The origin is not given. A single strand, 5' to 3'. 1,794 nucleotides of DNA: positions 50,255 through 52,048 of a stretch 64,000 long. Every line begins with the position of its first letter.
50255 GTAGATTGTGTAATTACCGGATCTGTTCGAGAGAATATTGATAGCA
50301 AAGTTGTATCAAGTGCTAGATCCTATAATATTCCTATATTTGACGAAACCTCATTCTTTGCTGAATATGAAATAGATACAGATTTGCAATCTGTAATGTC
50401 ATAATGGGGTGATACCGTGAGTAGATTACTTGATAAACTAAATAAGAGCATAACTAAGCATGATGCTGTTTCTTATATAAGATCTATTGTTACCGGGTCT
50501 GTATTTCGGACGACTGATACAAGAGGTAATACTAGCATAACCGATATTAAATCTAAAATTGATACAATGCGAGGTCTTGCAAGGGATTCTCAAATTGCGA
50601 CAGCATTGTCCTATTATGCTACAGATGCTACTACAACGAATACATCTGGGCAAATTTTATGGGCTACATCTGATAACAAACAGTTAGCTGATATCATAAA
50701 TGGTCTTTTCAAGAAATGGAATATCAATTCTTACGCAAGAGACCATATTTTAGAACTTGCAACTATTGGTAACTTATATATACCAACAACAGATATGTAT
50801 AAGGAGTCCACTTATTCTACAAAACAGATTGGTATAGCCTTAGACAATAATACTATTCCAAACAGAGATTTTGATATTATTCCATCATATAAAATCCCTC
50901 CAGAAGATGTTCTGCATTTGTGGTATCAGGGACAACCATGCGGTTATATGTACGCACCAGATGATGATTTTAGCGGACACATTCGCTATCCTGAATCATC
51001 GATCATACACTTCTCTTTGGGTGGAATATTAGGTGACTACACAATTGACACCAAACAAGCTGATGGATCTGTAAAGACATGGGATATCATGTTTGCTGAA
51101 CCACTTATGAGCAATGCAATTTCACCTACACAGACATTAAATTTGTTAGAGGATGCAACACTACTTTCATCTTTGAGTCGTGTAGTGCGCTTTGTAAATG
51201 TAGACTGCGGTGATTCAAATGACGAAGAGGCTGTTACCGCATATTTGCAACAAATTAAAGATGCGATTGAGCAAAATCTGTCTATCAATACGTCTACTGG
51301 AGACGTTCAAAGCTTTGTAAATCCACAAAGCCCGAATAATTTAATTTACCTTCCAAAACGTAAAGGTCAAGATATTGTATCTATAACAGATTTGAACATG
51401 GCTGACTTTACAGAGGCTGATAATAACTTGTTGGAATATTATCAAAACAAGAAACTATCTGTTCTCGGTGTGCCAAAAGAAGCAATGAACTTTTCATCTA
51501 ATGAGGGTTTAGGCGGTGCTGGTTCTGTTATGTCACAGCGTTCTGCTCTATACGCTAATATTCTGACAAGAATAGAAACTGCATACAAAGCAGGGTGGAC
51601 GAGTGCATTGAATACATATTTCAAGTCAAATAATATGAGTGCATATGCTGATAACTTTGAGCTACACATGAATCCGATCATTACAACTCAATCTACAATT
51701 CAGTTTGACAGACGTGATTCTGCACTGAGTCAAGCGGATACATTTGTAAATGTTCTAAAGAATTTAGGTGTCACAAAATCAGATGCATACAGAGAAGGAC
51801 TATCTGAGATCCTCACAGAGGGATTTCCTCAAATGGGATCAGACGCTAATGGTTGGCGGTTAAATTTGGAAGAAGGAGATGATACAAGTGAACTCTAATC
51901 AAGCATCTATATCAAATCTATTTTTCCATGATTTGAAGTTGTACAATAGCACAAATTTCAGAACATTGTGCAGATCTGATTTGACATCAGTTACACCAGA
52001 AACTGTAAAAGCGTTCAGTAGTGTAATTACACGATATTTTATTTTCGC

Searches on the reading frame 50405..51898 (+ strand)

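Call 60: search_protein_families(library=pfam, proteins=[window:50405-51898:+], max_evalue=0.001)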
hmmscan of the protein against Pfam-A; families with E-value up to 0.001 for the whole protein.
window:50405-51898:+ (497 aa): 1 family
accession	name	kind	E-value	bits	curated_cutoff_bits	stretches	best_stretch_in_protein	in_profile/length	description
PF07230.16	Portal_T4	-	2.5e-17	63.2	22.9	1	235-424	178-375/433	Bacteriophage T4-like portal protein (Gp20)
